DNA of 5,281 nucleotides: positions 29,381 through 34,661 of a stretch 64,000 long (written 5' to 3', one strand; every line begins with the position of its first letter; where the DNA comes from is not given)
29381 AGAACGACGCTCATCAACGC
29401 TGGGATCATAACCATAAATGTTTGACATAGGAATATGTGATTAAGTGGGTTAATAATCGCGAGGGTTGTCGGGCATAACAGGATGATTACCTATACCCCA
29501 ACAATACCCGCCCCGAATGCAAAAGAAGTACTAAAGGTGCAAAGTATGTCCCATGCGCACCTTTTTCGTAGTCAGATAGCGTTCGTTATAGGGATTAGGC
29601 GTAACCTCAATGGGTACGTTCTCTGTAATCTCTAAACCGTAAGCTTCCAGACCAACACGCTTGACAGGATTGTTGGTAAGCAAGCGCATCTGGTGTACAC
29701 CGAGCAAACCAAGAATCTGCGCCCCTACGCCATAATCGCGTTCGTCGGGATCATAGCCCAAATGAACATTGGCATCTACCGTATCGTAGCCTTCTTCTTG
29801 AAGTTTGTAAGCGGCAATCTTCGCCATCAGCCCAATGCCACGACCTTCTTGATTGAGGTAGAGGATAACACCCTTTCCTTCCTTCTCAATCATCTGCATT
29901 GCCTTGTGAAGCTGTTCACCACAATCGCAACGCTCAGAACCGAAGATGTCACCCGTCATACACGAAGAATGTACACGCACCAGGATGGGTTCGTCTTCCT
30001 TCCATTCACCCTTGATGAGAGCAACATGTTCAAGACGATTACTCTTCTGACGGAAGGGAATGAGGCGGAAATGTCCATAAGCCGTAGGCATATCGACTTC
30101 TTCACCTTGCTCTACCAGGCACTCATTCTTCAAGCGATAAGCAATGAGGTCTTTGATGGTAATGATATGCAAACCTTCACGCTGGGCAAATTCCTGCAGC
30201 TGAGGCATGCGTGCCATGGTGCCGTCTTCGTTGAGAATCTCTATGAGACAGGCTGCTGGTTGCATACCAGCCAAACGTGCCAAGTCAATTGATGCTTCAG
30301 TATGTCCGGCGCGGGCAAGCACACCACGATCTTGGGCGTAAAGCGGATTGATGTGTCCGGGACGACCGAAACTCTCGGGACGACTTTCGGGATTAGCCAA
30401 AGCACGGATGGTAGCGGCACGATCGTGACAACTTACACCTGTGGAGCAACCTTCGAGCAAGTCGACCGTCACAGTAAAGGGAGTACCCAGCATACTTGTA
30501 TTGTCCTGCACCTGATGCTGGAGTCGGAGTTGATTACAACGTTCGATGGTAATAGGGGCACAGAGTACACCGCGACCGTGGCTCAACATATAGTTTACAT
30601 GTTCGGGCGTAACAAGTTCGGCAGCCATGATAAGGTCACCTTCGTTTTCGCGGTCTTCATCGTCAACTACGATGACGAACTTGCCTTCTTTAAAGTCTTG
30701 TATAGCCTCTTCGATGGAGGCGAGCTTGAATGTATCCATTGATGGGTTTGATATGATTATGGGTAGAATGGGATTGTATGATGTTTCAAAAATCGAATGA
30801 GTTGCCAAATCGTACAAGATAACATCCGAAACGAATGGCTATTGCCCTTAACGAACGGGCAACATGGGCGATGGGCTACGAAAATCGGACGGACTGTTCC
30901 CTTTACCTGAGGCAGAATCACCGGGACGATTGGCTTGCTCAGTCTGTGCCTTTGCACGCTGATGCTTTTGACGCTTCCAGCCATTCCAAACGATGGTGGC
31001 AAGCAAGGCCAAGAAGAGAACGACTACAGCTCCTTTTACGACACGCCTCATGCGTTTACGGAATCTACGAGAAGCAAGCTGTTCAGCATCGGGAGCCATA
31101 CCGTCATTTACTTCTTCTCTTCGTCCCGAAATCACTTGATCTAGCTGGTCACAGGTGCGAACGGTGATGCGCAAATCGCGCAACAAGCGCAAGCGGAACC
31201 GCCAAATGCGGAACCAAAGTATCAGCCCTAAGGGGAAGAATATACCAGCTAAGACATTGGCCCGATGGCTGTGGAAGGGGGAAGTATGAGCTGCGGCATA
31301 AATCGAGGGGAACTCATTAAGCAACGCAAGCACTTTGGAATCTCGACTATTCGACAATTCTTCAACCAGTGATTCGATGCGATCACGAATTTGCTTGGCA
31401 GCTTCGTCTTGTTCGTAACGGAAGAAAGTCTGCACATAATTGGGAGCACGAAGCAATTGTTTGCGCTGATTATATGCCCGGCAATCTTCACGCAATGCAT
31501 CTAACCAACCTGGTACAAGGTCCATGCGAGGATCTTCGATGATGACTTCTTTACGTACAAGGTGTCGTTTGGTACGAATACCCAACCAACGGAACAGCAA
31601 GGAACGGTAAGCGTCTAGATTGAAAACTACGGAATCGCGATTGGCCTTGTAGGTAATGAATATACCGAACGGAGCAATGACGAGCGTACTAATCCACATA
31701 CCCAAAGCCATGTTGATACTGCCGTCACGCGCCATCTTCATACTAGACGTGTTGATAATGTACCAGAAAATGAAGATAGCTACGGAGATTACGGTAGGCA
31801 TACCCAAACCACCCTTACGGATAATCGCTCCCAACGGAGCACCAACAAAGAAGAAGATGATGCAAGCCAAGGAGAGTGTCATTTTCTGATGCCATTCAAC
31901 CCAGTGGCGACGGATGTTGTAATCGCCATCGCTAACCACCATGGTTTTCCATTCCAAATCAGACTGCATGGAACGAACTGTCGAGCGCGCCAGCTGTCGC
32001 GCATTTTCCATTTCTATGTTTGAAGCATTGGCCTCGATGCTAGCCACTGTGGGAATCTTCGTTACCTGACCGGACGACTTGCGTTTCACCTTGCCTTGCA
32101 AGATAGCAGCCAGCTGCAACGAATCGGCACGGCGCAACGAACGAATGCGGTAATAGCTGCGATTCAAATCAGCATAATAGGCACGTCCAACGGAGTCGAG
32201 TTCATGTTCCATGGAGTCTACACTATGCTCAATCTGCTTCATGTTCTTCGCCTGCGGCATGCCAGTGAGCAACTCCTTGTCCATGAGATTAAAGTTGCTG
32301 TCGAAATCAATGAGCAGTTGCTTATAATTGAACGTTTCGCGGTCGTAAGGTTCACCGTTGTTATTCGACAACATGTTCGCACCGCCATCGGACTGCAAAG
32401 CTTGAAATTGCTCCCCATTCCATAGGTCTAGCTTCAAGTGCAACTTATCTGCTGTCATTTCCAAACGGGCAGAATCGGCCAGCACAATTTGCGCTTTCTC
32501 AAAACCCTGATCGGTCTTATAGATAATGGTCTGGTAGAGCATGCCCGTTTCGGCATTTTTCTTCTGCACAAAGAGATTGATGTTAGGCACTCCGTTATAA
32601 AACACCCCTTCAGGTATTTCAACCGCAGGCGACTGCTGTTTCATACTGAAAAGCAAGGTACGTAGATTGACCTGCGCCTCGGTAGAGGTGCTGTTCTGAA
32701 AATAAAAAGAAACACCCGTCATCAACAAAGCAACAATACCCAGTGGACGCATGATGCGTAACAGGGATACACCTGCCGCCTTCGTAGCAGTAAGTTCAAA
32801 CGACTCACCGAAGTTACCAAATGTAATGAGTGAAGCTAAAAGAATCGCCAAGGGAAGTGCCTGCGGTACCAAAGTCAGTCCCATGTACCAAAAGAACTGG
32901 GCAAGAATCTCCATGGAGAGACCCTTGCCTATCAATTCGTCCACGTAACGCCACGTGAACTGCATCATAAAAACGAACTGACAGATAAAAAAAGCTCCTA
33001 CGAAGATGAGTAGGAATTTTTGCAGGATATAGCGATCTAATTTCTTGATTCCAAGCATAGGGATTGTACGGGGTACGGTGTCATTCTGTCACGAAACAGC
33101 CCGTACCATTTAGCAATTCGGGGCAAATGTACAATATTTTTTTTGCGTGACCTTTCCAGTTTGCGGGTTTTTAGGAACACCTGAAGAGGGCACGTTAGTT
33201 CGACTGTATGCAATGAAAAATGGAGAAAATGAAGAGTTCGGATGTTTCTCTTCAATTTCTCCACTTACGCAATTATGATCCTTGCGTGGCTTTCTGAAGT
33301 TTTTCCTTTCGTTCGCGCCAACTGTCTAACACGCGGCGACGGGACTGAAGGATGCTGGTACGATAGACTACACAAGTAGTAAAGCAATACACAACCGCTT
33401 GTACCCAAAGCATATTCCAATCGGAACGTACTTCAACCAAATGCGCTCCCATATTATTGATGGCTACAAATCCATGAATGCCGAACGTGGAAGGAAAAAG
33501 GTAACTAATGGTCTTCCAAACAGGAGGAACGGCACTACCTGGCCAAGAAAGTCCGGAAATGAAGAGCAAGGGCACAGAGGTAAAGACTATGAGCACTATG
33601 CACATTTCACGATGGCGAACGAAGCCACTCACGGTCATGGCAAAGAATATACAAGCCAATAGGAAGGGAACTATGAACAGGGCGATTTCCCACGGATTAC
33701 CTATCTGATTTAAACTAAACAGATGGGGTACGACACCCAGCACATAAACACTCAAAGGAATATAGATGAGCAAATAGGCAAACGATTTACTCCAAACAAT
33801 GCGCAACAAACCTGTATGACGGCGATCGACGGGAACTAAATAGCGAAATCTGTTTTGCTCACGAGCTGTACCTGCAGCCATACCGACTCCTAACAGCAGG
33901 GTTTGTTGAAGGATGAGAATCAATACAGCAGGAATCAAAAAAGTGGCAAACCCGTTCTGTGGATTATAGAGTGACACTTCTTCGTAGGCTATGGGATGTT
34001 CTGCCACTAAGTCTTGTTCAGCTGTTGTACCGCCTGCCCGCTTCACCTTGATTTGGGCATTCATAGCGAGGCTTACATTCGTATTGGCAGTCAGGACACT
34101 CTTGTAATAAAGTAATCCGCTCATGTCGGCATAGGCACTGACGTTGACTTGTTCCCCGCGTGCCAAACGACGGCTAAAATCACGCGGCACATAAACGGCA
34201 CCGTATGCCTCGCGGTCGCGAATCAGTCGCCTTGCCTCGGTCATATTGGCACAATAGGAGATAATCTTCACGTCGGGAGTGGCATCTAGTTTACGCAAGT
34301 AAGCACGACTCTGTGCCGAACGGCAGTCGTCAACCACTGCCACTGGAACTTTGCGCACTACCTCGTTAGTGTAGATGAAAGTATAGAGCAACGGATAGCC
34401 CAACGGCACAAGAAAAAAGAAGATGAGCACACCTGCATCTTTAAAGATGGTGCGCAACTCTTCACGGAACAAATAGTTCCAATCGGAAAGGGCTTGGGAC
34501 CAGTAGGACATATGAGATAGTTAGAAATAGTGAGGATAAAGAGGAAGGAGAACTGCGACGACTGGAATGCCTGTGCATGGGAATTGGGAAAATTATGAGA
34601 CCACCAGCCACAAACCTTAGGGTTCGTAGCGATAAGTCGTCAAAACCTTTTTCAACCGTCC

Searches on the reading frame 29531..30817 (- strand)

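Call 91: search_protein_families(library=pfam, proteins=[window:29531-30817:-], max_evalue=0.00001)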
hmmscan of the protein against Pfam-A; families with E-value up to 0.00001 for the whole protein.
window:29531-30817:- (428 aa): 2 families
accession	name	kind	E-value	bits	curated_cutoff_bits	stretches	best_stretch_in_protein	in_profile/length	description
PF00926.24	DHBP_synthase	-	2.7e-82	275.4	26.4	1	36-227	1-191/191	3,4-dihydroxy-2-butanone 4-phosphate synthase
PF00925.25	GTP_cyclohydro2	-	8.2e-73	243.8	23.3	1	239-402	4-165/165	GTP cyclohydrolase II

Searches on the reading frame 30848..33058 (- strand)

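Call 91: search_protein_families(library=pfam, proteins=[window:30848-33058:-], max_evalue=0.00001)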
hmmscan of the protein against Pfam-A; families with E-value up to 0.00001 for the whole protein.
window:30848-33058:- (736 aa): 1 family
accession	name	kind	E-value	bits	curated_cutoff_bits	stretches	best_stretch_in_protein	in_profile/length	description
PF03739.19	LptF_LptG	-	6.1e-61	206.8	27.9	1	9-470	1-352/353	Lipopolysaccharide export system permease LptF/LptG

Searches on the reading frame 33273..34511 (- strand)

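Call 91: search_protein_families(library=pfam, proteins=[window:33273-34511:-], max_evalue=0.00001)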
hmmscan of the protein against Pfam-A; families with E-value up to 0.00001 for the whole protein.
window:33273-34511:- (412 aa): 2 families
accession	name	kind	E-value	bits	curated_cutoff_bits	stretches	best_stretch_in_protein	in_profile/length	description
PF12698.13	ABC2_membrane_3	-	3.8e-55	187.8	31.6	1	28-375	3-341/347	ABC-2 family transporter protein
PF01061.29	ABC2_membrane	-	2.9e-07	30.7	26.9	1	235-351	92-209/211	ABC-2 type transporter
